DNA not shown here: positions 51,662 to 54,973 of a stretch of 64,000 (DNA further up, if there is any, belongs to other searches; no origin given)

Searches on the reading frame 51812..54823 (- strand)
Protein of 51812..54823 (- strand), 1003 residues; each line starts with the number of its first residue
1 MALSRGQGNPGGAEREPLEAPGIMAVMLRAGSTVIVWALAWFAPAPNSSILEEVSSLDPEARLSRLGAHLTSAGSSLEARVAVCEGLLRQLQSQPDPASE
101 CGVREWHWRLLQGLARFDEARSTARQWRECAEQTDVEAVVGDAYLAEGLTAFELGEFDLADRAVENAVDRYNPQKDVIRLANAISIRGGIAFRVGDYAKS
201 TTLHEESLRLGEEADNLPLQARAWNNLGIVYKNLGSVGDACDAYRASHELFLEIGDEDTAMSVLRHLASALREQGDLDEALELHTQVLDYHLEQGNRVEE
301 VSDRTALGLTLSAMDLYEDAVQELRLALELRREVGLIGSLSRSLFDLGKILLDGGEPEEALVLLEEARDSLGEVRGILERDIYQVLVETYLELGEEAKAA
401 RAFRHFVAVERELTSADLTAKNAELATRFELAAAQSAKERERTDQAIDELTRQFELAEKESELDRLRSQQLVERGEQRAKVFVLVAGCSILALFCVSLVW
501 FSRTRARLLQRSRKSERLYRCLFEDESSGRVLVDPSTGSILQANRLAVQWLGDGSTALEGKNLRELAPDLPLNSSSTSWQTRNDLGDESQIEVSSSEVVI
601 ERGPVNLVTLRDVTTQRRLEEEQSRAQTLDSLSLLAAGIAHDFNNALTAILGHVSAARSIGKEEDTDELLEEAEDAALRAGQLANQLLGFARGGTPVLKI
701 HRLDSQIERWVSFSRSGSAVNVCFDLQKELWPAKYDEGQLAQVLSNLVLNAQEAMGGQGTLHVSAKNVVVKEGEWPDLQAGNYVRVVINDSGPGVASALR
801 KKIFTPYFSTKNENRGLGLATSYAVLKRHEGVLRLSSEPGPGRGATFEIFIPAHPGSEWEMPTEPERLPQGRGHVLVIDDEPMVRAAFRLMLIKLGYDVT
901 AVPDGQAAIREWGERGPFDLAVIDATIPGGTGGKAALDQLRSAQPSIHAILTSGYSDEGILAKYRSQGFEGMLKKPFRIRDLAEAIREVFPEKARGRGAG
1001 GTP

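Call 55: search_protein_families(library=pfam, proteins=[window:51812-54823:-], max_evalue=0.00001)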
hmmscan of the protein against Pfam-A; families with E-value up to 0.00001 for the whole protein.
window:51812-54823:- (1003 aa): 9 families
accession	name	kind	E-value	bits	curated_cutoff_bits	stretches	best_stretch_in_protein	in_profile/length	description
PF13424.12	TPR_12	-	1.8e-20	73.3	30.1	2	220-289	2-73/77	Tetratricopeptide repeat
PF02518.31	HATPase_c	-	1.4e-18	67.8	26.4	1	736-853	2-109/111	Histidine kinase-, DNA gyrase B-, and HSP90-like ATPase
PF00072.30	Response_reg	-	7e-18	65.3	30.2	1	875-987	1-111/111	Response regulator receiver domain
PF07719.23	TPR_2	-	6.8e-13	48.1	27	0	221-250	1-30/34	Tetratricopeptide repeat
PF00515.34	TPR_1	-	2.5e-11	43.3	27.8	0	221-249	1-29/34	Tetratricopeptide repeat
PF13181.12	TPR_8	-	3.8e-11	42.7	25.7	0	221-246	1-26/34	Tetratricopeptide repeat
PF00512.31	HisKA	-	9.6e-11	42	26.9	1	632-694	2-64/66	His Kinase A (phospho-acceptor) domain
PF17874.7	TPR_MalT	-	6.4e-09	36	45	1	186-477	6-296/336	MalT-like TPR region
PF13374.12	TPR_10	-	1.5e-08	34.8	27.5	0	262-289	3-30/42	Tetratricopeptide repeat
